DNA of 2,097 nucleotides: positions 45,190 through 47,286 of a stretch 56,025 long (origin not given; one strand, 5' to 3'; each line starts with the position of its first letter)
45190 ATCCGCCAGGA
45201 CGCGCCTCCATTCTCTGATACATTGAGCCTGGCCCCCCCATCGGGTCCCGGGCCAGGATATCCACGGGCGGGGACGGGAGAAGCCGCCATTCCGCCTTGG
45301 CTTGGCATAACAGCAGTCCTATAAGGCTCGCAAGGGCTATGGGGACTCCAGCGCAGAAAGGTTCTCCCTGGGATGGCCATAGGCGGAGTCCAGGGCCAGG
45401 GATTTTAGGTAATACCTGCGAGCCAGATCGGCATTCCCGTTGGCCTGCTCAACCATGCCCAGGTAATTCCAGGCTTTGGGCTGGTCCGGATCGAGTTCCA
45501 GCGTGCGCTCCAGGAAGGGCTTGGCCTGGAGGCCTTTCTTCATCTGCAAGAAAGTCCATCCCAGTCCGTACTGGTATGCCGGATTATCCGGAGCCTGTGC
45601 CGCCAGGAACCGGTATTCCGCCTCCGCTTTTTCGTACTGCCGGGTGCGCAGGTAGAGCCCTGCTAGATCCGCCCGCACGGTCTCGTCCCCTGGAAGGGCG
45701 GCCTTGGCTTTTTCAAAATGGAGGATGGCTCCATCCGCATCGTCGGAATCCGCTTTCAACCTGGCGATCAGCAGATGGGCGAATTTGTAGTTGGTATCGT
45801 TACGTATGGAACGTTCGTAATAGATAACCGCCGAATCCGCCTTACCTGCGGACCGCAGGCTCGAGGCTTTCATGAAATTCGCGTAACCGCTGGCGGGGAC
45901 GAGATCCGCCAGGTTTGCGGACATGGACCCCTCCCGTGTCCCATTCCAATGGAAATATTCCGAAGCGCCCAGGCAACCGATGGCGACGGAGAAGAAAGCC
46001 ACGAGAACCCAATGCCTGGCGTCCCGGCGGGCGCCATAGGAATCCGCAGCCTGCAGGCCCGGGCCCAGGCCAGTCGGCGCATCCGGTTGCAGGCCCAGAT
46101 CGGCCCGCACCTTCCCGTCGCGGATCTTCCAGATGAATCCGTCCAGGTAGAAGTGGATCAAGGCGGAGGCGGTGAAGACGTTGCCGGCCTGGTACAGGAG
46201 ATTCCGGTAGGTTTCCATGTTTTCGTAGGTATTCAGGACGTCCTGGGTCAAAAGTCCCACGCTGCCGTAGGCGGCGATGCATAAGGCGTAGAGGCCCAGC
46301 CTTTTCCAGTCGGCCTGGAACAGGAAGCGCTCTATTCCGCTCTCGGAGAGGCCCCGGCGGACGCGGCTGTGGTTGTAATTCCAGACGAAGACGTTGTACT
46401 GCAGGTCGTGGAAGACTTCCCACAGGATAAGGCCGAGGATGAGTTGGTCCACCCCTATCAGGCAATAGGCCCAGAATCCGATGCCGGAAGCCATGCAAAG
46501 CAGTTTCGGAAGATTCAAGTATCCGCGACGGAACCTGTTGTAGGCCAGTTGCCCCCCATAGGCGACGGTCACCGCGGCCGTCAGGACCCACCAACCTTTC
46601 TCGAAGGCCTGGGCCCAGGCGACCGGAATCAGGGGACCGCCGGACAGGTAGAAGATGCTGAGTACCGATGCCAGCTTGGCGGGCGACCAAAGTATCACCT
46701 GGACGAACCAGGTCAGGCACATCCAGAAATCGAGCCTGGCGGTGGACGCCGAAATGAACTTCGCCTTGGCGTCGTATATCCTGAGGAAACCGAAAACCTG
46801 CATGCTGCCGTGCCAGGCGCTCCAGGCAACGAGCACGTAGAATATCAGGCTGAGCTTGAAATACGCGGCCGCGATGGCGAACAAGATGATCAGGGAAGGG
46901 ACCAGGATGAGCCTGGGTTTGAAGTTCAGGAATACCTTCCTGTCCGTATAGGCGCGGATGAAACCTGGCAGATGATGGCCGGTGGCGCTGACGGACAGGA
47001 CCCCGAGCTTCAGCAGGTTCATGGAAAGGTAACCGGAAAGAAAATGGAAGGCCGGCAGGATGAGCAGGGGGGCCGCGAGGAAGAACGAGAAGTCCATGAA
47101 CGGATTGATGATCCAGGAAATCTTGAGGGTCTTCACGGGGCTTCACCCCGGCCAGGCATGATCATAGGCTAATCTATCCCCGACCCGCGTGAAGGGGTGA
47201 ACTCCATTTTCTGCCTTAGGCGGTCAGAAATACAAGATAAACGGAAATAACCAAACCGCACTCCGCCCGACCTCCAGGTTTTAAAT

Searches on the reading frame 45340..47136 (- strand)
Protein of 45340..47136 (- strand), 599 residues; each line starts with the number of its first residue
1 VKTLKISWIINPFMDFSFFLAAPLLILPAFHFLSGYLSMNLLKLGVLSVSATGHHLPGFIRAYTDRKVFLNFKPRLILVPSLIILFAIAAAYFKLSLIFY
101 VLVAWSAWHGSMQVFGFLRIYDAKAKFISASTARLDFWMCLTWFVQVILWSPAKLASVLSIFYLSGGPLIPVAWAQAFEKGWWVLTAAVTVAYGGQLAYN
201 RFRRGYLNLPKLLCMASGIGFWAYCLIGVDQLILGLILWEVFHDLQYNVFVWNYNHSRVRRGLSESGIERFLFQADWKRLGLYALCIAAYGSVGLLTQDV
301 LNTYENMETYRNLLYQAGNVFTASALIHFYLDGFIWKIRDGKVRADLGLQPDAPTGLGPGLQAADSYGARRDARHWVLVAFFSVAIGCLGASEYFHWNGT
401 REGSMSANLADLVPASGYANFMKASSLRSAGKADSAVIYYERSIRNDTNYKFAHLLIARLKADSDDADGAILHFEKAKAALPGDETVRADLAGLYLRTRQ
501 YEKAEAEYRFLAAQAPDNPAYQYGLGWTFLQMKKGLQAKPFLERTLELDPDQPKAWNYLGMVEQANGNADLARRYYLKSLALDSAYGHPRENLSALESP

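Call 95: search_protein_families(library=pfam, proteins=[window:45340-47136:-], max_evalue=0.00001)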
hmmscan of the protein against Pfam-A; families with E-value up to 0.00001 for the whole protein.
window:45340-47136:- (599 aa): 8 families
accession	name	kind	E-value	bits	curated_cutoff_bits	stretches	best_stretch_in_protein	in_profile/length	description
PF14559.12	TPR_19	-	1.7e-11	44.7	25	1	463-523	3-63/68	Tetratricopeptide repeat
PF13432.12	TPR_16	-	1.9e-11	44.6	32.7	0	491-531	3-43/65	Tetratricopeptide repeat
PF13424.12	TPR_12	-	5.5e-10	39.7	30.1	0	554-591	4-42/77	Tetratricopeptide repeat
PF07719.23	TPR_2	-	2.7e-09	36.9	27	0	553-584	1-32/34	Tetratricopeptide repeat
PF13428.12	TPR_14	-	5e-09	36.4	23.5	0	488-526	4-42/44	Tetratricopeptide repeat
PF13181.12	TPR_8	-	5.9e-09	35.8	25.7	0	419-447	3-31/34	Tetratricopeptide repeat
PF13431.12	TPR_17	-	2e-07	31.2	24.4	0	542-573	2-33/34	Tetratricopeptide repeat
PF00515.34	TPR_1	-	7.8e-07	29.1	27.8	0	553-584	1-32/34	Tetratricopeptide repeat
